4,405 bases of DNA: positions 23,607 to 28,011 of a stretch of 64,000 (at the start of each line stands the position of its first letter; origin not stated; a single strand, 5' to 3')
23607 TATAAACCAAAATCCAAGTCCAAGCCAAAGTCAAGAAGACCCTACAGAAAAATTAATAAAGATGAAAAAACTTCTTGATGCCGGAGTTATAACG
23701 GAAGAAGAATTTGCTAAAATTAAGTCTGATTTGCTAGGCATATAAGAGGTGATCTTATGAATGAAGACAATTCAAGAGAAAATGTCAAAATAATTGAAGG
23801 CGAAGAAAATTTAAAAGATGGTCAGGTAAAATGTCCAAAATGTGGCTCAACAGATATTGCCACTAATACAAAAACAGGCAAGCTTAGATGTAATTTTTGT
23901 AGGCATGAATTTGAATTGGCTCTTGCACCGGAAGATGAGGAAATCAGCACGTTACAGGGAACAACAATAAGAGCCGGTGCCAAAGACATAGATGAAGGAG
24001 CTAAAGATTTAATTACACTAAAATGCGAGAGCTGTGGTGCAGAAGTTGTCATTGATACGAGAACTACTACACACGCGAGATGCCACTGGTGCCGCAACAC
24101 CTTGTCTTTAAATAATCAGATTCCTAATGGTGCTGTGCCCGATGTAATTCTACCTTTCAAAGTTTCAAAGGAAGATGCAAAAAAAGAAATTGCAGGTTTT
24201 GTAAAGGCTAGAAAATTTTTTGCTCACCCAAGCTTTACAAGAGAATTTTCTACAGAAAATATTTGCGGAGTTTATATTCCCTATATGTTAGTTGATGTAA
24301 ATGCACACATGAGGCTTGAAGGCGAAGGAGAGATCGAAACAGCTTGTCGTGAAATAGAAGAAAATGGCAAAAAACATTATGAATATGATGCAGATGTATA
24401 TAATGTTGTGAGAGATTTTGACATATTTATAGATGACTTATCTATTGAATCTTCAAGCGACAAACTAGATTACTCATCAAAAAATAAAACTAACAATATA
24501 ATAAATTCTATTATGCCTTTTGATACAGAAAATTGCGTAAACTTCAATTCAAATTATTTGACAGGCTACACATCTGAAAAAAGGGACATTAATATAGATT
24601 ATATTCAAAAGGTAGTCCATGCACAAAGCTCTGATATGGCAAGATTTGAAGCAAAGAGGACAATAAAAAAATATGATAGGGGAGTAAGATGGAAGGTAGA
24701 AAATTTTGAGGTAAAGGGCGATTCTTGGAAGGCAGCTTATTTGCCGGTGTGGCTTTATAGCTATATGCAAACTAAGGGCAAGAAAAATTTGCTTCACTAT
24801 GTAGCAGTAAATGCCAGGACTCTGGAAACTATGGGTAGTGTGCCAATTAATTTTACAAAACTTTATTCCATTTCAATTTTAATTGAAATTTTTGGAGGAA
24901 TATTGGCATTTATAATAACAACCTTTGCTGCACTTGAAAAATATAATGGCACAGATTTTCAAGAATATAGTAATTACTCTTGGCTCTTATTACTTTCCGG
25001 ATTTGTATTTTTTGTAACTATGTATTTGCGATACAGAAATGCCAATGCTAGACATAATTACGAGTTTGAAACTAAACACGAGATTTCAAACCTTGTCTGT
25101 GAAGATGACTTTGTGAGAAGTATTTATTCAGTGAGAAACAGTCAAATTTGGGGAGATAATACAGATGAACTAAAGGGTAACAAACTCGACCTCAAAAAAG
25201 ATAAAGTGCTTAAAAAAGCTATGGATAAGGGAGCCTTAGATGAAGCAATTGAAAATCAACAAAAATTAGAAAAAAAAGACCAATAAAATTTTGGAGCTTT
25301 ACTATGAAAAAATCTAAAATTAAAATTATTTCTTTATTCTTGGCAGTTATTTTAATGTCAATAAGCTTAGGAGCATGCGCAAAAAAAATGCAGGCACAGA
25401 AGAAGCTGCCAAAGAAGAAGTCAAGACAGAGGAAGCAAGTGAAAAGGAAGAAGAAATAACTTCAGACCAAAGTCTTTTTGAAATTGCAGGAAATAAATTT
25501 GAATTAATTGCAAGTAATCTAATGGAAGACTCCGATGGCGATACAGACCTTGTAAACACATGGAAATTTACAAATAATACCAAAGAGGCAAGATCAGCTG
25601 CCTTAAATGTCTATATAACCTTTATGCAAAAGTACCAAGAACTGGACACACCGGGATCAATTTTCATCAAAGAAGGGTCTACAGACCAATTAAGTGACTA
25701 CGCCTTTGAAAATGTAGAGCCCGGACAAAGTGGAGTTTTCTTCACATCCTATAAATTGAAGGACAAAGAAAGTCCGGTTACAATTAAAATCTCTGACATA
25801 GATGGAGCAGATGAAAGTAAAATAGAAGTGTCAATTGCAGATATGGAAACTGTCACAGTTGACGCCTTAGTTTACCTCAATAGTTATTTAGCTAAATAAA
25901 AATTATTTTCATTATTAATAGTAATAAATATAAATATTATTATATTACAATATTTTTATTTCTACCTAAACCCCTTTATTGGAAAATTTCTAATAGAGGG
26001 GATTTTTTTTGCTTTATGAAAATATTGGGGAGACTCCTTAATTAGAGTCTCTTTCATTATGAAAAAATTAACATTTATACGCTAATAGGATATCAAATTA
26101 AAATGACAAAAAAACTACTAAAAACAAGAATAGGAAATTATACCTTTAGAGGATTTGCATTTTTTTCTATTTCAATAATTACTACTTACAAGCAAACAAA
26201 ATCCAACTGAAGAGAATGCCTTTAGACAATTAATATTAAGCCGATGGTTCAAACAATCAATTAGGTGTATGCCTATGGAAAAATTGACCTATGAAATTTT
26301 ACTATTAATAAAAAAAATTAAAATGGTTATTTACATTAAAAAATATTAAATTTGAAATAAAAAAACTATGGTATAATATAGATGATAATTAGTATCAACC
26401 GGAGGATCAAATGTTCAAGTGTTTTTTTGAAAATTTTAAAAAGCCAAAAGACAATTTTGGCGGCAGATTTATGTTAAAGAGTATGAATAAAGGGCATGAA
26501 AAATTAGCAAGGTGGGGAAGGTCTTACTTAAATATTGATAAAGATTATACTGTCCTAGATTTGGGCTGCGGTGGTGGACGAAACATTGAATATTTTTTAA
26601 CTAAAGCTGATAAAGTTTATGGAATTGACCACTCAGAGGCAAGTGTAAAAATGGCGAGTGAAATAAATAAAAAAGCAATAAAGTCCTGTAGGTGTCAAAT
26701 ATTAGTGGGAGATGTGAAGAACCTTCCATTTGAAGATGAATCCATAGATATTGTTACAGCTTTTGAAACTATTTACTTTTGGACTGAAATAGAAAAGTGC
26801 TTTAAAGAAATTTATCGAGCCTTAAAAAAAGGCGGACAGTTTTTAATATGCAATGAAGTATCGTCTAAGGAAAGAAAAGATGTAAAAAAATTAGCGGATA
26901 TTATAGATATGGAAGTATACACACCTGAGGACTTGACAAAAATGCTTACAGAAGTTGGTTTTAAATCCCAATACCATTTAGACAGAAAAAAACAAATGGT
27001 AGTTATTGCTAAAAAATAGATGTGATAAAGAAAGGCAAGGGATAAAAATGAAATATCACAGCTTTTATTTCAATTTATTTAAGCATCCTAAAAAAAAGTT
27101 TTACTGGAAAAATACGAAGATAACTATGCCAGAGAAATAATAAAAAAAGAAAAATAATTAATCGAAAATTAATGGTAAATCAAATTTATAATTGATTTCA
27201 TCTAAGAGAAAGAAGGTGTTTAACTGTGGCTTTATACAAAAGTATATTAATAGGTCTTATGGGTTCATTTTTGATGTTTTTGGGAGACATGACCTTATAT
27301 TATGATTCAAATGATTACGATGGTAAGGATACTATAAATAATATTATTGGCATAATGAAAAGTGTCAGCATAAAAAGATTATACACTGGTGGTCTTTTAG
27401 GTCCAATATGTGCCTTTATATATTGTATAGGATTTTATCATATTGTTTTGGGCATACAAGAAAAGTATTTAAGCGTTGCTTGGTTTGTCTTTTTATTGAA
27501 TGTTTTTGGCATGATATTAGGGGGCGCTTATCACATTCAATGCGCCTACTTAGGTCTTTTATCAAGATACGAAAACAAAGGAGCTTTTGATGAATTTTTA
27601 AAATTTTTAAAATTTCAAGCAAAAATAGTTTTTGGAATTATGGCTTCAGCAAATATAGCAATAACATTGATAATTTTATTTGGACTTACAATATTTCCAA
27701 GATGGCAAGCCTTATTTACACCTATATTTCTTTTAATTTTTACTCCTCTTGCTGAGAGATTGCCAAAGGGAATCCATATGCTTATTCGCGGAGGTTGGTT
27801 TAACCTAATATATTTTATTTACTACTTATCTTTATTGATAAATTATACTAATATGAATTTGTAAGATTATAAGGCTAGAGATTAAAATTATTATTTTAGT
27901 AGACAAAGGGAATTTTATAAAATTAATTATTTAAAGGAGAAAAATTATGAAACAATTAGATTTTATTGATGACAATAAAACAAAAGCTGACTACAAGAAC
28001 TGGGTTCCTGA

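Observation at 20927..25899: Five-gene envelope operon: SLH anchor, amine-oxidase-N stalk protein, SPFH/SHOCT protein, double zinc-ribbon membrane protein and lipoprotein, a PspA-less YdjI/G/H-like module joined to wall-binding proteins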

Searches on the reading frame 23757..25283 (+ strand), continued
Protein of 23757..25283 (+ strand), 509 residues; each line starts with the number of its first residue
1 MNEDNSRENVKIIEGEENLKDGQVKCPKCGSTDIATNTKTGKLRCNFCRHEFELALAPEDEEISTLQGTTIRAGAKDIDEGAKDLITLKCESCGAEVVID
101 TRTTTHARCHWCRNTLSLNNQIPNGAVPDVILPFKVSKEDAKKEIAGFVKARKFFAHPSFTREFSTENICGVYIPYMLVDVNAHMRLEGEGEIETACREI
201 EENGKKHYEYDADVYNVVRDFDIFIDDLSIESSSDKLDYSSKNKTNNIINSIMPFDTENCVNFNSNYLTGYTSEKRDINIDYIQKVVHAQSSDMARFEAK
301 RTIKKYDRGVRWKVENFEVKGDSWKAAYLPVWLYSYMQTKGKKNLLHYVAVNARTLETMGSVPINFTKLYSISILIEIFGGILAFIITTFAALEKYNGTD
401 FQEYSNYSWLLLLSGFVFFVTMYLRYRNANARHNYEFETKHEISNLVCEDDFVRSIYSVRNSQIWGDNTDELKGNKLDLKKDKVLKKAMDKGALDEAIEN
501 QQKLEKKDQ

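Call 60: predict_structure(alignment_id=A3)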
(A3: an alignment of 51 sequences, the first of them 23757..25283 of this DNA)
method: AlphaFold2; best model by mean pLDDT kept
length: 509 residues; sequences in the alignment: 51
mean_pLDDT: 85.2   pTM: 0.80
mean pLDDT of the five models: 85.2, 83.7, 83.5, 83.2, 81.8
residues with pLDDT >= 90: 270; 70-90: 161; 50-70: 68; < 50: 10
segments of 3 or more residues with pLDDT < 50: 1-6
pLDDT, mean of each block of 10 residues (from residue 1): 52 65 81 83 89 81 91 75 71 81 76 85 79 93 96 94 92 93 98 96 92 98 94 65 63 87 86 84 87 94 95 96 94 90 86 93 93 97 96 92 91 94 82 83 96 96 93 64 53 63 69
secondary structure, 60 per line:
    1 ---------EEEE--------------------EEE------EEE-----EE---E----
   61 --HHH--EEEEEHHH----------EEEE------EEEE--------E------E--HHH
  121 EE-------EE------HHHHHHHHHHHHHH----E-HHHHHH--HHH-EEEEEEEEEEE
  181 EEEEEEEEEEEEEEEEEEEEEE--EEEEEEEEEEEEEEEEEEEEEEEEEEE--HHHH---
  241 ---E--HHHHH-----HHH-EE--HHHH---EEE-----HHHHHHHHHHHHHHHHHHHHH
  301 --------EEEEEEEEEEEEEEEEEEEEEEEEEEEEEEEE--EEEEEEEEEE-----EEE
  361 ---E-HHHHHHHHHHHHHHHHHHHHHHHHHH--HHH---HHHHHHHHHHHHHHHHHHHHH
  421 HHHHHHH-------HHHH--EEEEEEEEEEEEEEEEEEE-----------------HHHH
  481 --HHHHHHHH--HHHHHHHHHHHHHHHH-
elements in order: E10-13 E34-36 E43-45 E68-72 E86-89 E96-99 H138-151 H158-163 E170-202 E205-231 H234-237 H247-251 H265-268 E272-274 H280-300 E309-340 E343-352 E358-360 H366-391 H400-427 H435-438 E441-459 H477-480 H483-490 H493-508

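Call 63: search_solved_structures(query=A4, max_evalue=0.01)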
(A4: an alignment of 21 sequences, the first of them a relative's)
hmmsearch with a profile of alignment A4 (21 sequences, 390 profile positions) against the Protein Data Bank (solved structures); distinct sequences matched with E-value up to 0.01: 0.

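Call 64: search_solved_structures(query=L002:8547-9149:+, max_evalue=0.01)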
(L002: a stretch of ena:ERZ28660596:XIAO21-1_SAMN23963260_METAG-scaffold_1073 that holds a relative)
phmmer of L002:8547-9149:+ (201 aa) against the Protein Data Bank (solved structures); distinct sequences matched with E-value up to 0.01: 0.

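Call 65: fold_search(model_id=the predicted structure, library=pdb)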
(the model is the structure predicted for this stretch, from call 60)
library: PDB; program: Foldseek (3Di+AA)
matches with E <= 10: 256; with E <= 0.001: 0
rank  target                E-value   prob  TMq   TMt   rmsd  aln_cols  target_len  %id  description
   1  3qtd_B                2.2e-02  0.03  0.05  0.06  26.0       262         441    9  Crystal structure of putative modulator of gyrase (PmbA) from Pseudomonas aeruginosa PAO1 (released 2011-03-30)
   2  3qtd_A                2.3e-02  0.02  0.05  0.06  27.7       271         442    7  Crystal structure of putative modulator of gyrase (PmbA) from Pseudomonas aeruginosa PAO1 (released 2011-03-30)
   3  3tv9                  3.1e-02  0.05  0.07  0.08  26.8       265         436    7  Crystal Structure of Putative Peptide Maturation Protein from Shigella flexneri (released 2011-10-05)
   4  5njc_A                5.5e-02  0.02  0.04  0.04  25.2       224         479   11  E. coli Microcin-processing metalloprotease TldD/E (TldD E263A mutant) with hexapeptide bound (released 2017-10-04)
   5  5njc_C                6.9e-02  0.02  0.05  0.05  24.8       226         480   10  E. coli Microcin-processing metalloprotease TldD/E (TldD E263A mutant) with hexapeptide bound (released 2017-10-04)
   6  5njf_A                7.3e-02  0.02  0.05  0.05  27.9       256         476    9  E. coli Microcin-processing metalloprotease TldD/E (TldD H262A mutant) with pentapeptide bound (released 2017-10-04)
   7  5nj9_D                9.2e-02  0.03  0.07  0.07  26.9       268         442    7  E. coli Microcin-processing metalloprotease TldD/E with DRVY angiotensin fragment bound (released 2017-10-04)
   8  5nj5_B                1.3e-01  0.02  0.06  0.07  27.0       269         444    7  E. coli Microcin-processing metalloprotease TldD/E with phosphate bound (released 2017-10-04)
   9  7vcf_I                1.4e-01  0.04  0.06  0.08  19.3       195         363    7  Cryo-EM structure of Chlamydomonas TOC-TIC supercomplex (released 2022-11-30)
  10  5nj9_B                1.4e-01  0.02  0.07  0.07  27.1       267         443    7  E. coli Microcin-processing metalloprotease TldD/E with DRVY angiotensin fragment bound (released 2017-10-04)
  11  5njb_B                1.9e-01  0.02  0.07  0.07  26.8       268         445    7  E. coli Microcin-processing metalloprotease TldD/E with actinonin bound (released 2017-10-04)
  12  4s17_B                2.2e-01  0.01  0.05  0.06  25.4       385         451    8  The crystal structure of glutamine synthetase from Bifidobacterium adolescentis ATCC 15703 (released 2015-01-28)
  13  8v1y_A                2.6e-01  0.02  0.08  0.08  25.1       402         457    8  Composite map of AMPylated GlnA bound to hinT (released 2024-11-27)
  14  4s17_C                2.6e-01  0.01  0.05  0.06  25.2       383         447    8  The crystal structure of glutamine synthetase from Bifidobacterium adolescentis ATCC 15703 (released 2015-01-28)
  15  4ft6                  2.7e-01  0.02  0.06  0.07  22.3       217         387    6  Crystal Structure of Pseudomonas aeruginosa OccK9 (OpdG) (released 2013-07-24)
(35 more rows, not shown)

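Call 83: find_related_loci(query=A2, collection=viral_contigs, flank=6000)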
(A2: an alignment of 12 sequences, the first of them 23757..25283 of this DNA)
Query A2 (509 aa) in viral_contigs; peptide patterns used: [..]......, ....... (x = any residue, [..] = any of these).
31 stretches matched a pattern, but none encodes a relative of the query by tblastn (E <= 1e-3).

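Call 84: search_protein_families(library=phrogs, proteins=[L100:3261-4532:+, window:23757-25283:+, L002:8547-9149:+], max_evalue=0.001)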
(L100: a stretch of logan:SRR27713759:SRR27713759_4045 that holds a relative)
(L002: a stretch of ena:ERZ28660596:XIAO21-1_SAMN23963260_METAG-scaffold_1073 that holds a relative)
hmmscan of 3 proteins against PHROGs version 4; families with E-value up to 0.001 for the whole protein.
L100:3261-4532:+ (424 aa): 2 families
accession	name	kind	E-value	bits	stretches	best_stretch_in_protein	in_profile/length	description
phrog_2700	-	unknown function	1.6e-10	41.9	1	378-424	287-331/331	-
phrog_888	-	unknown function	3.2e-09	37.9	1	376-424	222-271/271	-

window:23757-25283:+ (509 aa): 3 families
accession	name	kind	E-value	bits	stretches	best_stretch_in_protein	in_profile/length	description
phrog_4875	-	unknown function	6.3e-05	24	0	86-121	11-45/77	-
phrog_5602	-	unknown function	0.00012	22.7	0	22-54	17-54/60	-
phrog_19431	-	unknown function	0.00047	21.1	0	76-115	9-48/81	-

L002:8547-9149:+ (201 aa): 2 families
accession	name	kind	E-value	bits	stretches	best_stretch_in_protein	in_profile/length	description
phrog_5610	-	unknown function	8.3e-07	29.8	1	7-182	3-169/316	-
phrog_11228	-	other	0.00049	21.2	1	11-64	4-52/154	lipoprotein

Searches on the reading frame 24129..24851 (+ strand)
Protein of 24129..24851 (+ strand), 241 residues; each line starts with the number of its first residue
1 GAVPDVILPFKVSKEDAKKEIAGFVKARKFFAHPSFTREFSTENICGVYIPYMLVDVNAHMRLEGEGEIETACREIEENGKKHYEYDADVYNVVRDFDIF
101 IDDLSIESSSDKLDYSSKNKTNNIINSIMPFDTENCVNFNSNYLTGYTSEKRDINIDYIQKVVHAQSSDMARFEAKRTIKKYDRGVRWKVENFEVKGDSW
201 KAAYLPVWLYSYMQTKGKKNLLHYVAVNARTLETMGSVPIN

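Call 75: predict_structure(alignment_id=A5)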
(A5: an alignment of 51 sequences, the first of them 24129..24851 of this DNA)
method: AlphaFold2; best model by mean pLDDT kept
length: 241 residues; sequences in the alignment: 51
mean_pLDDT: 88.2   pTM: 0.75
mean pLDDT of the five models: 88.2, 88.0, 87.1, 86.8, 85.7
residues with pLDDT >= 90: 157; 70-90: 62; 50-70: 12; < 50: 10
segments of 3 or more residues with pLDDT < 50: 113-120
pLDDT, mean of each block of 10 residues (from residue 1): 83 96 93 91 92 93 98 95 96 97 79 46 66 90 86 79 92 93 96 96 93 86 90 90 79
secondary structure, 60 per line:
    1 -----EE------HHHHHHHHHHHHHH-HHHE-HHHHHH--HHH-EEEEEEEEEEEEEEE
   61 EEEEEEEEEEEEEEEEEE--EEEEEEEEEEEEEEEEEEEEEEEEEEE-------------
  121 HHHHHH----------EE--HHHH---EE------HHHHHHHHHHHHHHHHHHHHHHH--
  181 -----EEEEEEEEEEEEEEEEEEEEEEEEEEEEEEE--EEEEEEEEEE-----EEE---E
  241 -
elements in order: H14-27 H34-39 E46-78 E81-107 H121-126 H141-144 H156-178 E186-216 E219-228 E234-236

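Call 78: fold_search(model_id=the predicted structure, library=pdb)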
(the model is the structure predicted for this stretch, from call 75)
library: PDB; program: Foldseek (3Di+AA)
matches with E <= 10: 252; with E <= 0.001: 0
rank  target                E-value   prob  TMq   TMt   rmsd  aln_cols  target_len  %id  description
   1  7q9y_A                7.0e-02  0.03  0.09  0.08  23.5       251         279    8  Cryo-EM structure of the octameric pore of Clostridium perfringens beta-toxin. (released 2022-10-19)
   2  3o44_A                7.9e-02  0.08  0.12  0.08  19.3       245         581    8  Crystal Structure of the Vibrio cholerae Cytolysin (HlyA) Heptameric Pore (released 2011-04-20)
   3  8jc7_A                9.3e-02  0.08  0.14  0.10  20.1       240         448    8  Cryo-EM structure of Vibrio campbellii alpha-hemolysin (released 2023-09-27)
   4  4tw1_M                1.1e-01  0.03  0.10  0.10  23.1       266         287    9  Crystal structure of the octameric pore complex of the Staphylococcus aureus Bi-component Toxin LukGH (released 2014-11-12)
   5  8c27_B                1.2e-01  0.47  0.12  0.19  13.4        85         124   14  Domain 3 of Group B Streptococcus pilus protein as scaffold for the display of foreign epitopes (released 2024-01-10)
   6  4tw1_E                1.5e-01  0.04  0.11  0.10  22.6       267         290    7  Crystal structure of the octameric pore complex of the Staphylococcus aureus Bi-component Toxin LukGH (released 2014-11-12)
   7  3qtd_A                2.0e-01  0.02  0.10  0.06  27.3       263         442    9  Crystal structure of putative modulator of gyrase (PmbA) from Pseudomonas aeruginosa PAO1 (released 2011-03-30)
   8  8c27_A                2.2e-01  0.16  0.09  0.13  14.8        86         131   14  Domain 3 of Group B Streptococcus pilus protein as scaffold for the display of foreign epitopes (released 2024-01-10)
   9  3qtd_B                2.6e-01  0.02  0.09  0.06  26.4       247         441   10  Crystal structure of putative modulator of gyrase (PmbA) from Pseudomonas aeruginosa PAO1 (released 2011-03-30)
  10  9lh7_A                3.6e-01  0.03  0.13  0.07  20.8       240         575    7  Pore-like heptameric T201A Vibrio cholerae cytolysin mutant (released 2025-10-01)
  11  8z5n_1                4.2e-01  0.03  0.09  0.10  24.7       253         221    7  Cryo-EM structure of the LPHT ring (released 2025-10-22)
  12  7t4d_A                4.2e-01  0.02  0.08  0.09  23.1       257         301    5  Pore structure of pore-forming toxin Epx4 (released 2022-03-16)
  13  7yl9_H                4.7e-01  0.03  0.12  0.07  19.6       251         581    7  Cryo-EM structure of complete transmembrane channel E289A mutant Vibrio cholerae Cytolysin (released 2022-08-31)
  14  6uwi_D                5.0e-01  0.04  0.10  0.05  23.5       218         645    7  Crystal structure of the Clostridium difficile translocase CDTb (released 2020-01-22)
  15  9rt2_N1               5.3e-01  0.02  0.10  0.11  20.4       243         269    8  NetF - ANTXR2 structure (C4) (released 2026-02-18)
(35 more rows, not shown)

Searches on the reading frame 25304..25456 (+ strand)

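Call 4: search_protein_families(library=pfam, proteins=[window:25304-25456:+], max_evalue=0.1)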
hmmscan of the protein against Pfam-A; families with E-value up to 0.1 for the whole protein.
window:25304-25456:+ (51 aa): 0 families

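Call 5: search_protein_families(library=ncbifam, proteins=[window:25304-25456:+], max_evalue=0.1)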
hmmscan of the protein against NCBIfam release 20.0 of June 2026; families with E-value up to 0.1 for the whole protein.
window:25304-25456:+ (51 aa): 2 families
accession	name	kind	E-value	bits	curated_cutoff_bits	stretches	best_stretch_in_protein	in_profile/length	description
NF033729.0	borfam54_2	equivalog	0.014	15.1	30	1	1-47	1-48/226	complement regulator-acquiring protein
NF045840.1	SHxHSH_motif_LP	equivalog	0.049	12.7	225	1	1-48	1-48/331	HxHSH motif-containing lipoprotein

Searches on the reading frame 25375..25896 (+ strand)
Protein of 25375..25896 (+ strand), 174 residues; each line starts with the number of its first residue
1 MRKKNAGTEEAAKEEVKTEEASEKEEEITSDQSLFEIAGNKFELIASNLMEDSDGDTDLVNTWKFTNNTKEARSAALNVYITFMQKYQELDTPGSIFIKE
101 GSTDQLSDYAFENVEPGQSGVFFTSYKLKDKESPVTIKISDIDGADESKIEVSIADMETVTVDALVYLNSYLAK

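Call 4: search_protein_families(library=pfam, proteins=[window:25375-25896:+], max_evalue=0.1)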
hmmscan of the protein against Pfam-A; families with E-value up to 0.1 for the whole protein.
window:25375-25896:+ (174 aa): 2 families
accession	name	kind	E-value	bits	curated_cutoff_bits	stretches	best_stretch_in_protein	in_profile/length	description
PF16729.10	DUF5067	-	2e-16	60.5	27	1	18-141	4-126/126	Domain of unknown function (DUF5067)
PF20234.3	DUF6591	-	0.019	15.2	27.1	1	15-98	98-181/228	Family of unknown function (DUF6591)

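Call 5: search_protein_families(library=ncbifam, proteins=[window:25375-25896:+], max_evalue=0.1)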
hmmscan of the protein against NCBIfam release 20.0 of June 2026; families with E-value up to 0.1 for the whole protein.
window:25375-25896:+ (174 aa): 0 families

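Call 84: search_protein_families(library=phrogs, proteins=[L100:3261-4532:+], max_evalue=0.001)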
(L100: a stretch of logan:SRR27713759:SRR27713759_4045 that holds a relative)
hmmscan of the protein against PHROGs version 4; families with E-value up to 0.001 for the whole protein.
L100:3261-4532:+ (424 aa): 2 families
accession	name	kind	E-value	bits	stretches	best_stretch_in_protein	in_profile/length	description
phrog_2700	-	unknown function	1.6e-10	41.9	1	378-424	287-331/331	-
phrog_888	-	unknown function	3.2e-09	37.9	1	376-424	222-271/271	-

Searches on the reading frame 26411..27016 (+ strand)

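Call 70: search_protein_families(library=pfam, proteins=[window:26411-27016:+], max_evalue=0.01)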
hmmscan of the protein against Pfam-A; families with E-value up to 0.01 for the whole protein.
window:26411-27016:+ (202 aa): 20 families
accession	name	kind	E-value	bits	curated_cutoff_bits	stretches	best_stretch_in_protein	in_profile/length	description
PF08241.18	Methyltransf_11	-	2.2e-25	89.6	21.2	1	49-146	1-95/95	Methyltransferase domain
PF13649.12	Methyltransf_25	-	4.5e-22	79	27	1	48-142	1-97/97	Methyltransferase domain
PF13847.12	Methyltransf_31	-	1.1e-21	77.5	27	1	42-181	1-143/145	Methyltransferase domain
PF01209.24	Ubie_methyltran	-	3.5e-13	49.9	20.1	1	42-158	45-162/233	ubiE/COQ5 methyltransferase family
PF08242.18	Methyltransf_12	-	3.7e-13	50.5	30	1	49-144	1-98/98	Methyltransferase domain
PF13489.12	Methyltransf_23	-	9.6e-13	48.6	27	1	42-185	20-160/164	Methyltransferase domain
PF05148.21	Methyltransf_8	-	8e-10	39.4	27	1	45-179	73-190/219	Hypothetical methyltransferase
PF02353.26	CMAS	-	1.8e-08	34.5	27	1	39-175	57-195/273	Mycolic acid cyclopropane synthetase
PF03848.20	TehB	-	5.5e-07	29.6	20.4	1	44-153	30-139/193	Tellurite resistance protein TehB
PF06325.19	PrmA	-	9.6e-06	25.7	22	1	44-152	161-264/296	Ribosomal protein L11 methyltransferase (PrmA)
PF01728.25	FtsJ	-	7.9e-05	23.1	24.1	1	28-115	5-95/181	FtsJ-like methyltransferase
PF01135.25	PCMT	-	0.00055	20.2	20.3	1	38-160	67-186/210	Protein-L-isoaspartate(D-aspartate) O-methyltransferase (PCMT)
PF03291.22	mRNA_G-N7_MeTrfase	-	0.00056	19.5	26.6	1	43-146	60-180/315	mRNA (guanine-N(7))-methyltransferase domain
PF08003.17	Methyltransf_9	-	0.00056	19.4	23.8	1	42-152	113-223/315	Protein of unknown function (DUF1698)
PF09445.16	Methyltransf_15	-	0.00064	19.8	22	1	47-104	3-60/165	RNA cap guanine-N2 methyltransferase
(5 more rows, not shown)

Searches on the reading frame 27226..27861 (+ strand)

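Call 70: search_protein_families(library=pfam, proteins=[window:27226-27861:+], max_evalue=0.01)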
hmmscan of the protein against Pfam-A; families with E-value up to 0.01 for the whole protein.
window:27226-27861:+ (212 aa): 1 family
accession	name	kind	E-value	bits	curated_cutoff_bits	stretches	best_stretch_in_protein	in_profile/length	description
PF20599.3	DUF6796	-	4.3e-18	66.2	26.9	1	5-208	8-223/225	Family of unknown function (DUF6796)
